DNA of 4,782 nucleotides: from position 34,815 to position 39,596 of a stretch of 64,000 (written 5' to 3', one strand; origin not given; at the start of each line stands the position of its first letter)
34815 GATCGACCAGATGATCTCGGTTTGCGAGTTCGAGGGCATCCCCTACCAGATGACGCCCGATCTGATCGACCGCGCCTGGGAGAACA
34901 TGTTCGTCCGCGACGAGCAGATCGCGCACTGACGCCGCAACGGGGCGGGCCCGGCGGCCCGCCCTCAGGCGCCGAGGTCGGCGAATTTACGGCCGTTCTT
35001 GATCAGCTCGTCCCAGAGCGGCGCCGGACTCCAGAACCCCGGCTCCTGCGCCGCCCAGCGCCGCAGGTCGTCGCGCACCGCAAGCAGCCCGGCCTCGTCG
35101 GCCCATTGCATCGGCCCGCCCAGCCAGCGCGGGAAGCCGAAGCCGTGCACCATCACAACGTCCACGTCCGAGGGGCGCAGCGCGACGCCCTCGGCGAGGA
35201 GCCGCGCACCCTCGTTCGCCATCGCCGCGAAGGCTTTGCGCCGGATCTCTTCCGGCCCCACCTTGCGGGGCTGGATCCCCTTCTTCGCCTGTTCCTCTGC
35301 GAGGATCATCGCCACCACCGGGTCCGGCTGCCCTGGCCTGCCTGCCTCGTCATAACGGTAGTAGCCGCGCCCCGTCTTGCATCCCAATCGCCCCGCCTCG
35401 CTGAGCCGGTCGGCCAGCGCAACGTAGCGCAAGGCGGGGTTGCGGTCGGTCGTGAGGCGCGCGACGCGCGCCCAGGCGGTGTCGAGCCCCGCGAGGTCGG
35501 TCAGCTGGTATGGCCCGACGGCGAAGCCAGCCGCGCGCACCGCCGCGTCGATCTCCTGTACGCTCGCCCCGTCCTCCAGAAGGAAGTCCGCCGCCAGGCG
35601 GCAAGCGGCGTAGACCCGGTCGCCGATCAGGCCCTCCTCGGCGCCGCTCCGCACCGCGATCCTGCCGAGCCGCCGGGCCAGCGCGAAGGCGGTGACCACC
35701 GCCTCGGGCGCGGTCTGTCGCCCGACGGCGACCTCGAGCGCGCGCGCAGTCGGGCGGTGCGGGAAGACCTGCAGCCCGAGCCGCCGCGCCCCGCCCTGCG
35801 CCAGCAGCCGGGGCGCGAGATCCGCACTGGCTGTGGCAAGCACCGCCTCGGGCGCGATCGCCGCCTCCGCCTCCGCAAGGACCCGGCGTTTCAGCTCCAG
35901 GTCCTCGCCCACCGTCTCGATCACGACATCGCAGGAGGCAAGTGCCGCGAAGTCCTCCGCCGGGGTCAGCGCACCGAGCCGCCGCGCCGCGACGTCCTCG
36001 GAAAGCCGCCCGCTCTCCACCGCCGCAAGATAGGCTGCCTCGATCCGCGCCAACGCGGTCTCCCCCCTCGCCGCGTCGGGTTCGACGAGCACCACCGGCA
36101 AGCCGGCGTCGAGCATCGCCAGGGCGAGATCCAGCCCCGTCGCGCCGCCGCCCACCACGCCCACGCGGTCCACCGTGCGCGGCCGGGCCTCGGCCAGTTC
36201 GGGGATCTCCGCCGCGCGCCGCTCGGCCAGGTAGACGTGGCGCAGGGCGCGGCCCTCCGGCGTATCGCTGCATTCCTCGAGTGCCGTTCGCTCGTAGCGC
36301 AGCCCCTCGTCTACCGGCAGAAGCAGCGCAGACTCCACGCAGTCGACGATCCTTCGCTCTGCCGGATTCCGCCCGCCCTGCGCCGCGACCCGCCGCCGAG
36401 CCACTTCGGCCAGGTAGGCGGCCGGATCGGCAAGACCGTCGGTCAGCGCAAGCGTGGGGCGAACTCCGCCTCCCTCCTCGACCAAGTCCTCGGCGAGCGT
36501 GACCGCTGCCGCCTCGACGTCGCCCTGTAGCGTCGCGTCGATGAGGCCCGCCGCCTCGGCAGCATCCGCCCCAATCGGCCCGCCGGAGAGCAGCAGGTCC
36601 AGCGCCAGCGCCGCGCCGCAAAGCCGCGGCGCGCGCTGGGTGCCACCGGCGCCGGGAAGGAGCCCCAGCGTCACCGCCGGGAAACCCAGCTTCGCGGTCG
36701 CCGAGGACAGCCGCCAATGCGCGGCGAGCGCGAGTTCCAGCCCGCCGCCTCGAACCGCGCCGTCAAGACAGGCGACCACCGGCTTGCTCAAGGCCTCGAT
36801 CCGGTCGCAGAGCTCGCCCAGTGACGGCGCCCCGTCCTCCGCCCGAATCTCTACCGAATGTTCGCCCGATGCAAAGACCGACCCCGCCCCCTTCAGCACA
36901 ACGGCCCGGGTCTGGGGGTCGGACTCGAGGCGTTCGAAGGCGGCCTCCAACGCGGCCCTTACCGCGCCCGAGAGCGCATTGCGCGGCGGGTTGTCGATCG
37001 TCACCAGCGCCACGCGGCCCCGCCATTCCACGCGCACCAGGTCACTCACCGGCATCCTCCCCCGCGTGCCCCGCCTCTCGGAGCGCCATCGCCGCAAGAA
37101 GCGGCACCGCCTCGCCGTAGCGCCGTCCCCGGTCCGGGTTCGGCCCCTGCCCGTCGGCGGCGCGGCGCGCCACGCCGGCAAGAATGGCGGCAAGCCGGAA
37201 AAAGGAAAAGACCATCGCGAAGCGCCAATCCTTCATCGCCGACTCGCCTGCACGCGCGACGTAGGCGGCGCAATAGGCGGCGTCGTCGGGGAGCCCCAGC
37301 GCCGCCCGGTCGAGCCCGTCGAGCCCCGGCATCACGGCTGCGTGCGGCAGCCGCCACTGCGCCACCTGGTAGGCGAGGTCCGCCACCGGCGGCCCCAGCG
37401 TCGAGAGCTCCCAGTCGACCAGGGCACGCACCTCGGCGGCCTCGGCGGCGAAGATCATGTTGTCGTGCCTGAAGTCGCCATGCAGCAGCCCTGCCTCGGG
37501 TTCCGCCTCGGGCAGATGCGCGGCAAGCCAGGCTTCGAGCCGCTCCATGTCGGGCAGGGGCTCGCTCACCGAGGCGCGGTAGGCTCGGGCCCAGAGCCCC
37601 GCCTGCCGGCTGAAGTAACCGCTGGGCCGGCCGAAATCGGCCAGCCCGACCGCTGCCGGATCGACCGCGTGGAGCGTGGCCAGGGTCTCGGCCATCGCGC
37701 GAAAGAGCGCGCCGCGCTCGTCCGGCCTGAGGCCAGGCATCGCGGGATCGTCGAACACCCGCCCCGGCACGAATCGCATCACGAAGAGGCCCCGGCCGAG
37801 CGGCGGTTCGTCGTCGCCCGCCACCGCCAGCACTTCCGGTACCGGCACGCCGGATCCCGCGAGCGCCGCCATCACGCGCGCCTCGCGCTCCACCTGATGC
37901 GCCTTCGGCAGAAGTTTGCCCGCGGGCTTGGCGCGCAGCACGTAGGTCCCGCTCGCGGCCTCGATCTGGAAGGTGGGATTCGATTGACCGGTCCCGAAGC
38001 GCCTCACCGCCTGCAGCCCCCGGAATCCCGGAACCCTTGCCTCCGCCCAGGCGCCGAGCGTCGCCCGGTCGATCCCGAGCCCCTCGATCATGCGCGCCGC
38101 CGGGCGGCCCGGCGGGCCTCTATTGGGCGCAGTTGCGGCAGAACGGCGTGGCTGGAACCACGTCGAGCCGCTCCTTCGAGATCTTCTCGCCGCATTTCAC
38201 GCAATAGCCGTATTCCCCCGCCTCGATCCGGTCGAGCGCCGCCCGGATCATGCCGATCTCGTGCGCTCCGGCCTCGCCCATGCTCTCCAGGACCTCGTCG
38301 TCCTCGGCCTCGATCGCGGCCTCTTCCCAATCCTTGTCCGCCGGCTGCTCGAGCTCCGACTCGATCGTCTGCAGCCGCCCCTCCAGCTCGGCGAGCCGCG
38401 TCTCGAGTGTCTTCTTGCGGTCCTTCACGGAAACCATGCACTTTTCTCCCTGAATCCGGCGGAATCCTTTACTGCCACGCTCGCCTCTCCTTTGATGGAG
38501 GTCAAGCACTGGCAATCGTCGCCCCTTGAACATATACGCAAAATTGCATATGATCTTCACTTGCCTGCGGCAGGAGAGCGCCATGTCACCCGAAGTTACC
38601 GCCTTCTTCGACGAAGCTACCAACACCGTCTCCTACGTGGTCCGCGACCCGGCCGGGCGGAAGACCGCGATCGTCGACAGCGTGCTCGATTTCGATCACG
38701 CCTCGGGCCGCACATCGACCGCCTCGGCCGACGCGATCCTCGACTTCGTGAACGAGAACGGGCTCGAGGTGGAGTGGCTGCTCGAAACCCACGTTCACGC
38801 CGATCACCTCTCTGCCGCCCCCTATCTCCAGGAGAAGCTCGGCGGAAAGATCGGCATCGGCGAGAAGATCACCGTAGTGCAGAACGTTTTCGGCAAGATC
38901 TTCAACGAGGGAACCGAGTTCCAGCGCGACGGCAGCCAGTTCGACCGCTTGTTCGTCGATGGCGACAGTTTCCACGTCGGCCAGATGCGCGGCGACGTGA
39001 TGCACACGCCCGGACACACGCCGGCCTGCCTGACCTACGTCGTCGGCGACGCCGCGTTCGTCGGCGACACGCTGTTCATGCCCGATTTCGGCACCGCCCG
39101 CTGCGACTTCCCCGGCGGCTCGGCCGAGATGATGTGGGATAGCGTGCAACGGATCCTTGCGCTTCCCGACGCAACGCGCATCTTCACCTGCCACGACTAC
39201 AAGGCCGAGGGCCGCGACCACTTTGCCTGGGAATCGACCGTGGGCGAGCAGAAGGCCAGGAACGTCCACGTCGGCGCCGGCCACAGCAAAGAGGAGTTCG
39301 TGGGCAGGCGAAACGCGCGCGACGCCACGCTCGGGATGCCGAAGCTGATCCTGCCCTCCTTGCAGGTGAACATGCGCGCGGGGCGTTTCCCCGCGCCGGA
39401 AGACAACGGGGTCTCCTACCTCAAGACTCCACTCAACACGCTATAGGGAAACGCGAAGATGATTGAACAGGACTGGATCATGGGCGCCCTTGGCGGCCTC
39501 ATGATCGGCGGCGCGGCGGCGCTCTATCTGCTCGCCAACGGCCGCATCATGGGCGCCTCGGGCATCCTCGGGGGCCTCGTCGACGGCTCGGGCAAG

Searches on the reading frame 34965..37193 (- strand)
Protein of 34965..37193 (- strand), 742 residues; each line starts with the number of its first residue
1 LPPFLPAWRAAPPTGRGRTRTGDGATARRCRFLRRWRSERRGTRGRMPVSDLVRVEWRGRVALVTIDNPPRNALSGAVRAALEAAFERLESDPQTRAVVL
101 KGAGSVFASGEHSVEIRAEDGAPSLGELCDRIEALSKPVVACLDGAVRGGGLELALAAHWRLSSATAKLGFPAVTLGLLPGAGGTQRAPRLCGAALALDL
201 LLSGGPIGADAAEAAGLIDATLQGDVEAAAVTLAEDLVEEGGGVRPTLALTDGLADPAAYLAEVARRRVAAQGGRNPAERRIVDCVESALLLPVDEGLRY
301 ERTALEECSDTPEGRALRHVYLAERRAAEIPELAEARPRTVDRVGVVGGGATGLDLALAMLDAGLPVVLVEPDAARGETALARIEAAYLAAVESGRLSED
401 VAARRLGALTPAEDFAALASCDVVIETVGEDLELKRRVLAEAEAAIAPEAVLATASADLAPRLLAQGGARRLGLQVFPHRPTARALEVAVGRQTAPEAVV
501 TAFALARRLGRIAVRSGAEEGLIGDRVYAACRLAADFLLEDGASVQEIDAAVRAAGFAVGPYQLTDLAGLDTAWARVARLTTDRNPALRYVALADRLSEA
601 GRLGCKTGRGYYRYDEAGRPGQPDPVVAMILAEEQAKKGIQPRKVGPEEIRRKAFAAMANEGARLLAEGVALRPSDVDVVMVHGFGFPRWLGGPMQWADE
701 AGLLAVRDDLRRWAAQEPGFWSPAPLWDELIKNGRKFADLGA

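Call 26: search_protein_families(library=pfam, proteins=[window:34965-37193:-], max_evalue=0.001)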
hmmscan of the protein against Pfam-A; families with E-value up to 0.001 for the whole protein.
window:34965-37193:- (742 aa): 4 families
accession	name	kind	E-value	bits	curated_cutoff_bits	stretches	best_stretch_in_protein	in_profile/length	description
PF00378.25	ECH_1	-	2.9e-33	115.7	27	1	60-240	5-193/251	Enoyl-CoA hydratase/isomerase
PF02737.24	3HCDH_N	-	3.8e-29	102.3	22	1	344-516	2-177/180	3-hydroxyacyl-CoA dehydrogenase, NAD binding domain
PF00725.27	3HCDH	-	1.2e-26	93.5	22.1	2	521-614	1-97/97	3-hydroxyacyl-CoA dehydrogenase, C-terminal domain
PF16113.10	ECH_2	-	3.2e-18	66.8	27.2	1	65-224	5-174/335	Enoyl-CoA hydratase/isomerase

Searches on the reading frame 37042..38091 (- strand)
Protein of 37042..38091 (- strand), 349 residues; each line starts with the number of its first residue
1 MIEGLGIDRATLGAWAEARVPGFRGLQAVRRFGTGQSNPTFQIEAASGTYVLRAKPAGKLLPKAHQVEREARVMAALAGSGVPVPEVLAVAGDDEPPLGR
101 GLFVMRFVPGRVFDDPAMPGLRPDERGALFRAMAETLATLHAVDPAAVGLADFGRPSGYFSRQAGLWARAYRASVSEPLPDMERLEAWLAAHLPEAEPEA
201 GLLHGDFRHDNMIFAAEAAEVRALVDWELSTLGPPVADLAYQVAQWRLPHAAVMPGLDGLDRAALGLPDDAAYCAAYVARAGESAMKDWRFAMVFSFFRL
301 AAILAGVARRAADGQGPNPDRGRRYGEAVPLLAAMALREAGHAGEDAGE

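Call 26: search_protein_families(library=pfam, proteins=[window:37042-38091:-], max_evalue=0.001)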
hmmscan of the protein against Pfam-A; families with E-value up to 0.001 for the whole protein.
window:37042-38091:- (349 aa): 2 families
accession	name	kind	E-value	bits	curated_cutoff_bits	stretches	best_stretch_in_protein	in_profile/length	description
PF01636.29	APH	-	2.2e-50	172.1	23.2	1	29-265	2-230/239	Phosphotransferase enzyme family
PF02958.26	EcKL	-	1.5e-05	24.9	22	1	194-242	209-260/294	Ecdysteroid kinase-like family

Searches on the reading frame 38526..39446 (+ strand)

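Call 96: search_protein_families(library=pfam, proteins=[window:38526-39446:+], max_evalue=0.0001)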
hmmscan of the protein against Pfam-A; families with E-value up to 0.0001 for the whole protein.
window:38526-39446:+ (306 aa): 1 family
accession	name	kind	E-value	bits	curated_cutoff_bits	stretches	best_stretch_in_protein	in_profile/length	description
PF00753.33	Lactamase_B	-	4.7e-21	76.1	22.7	1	33-223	5-196/196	Metallo-beta-lactamase superfamily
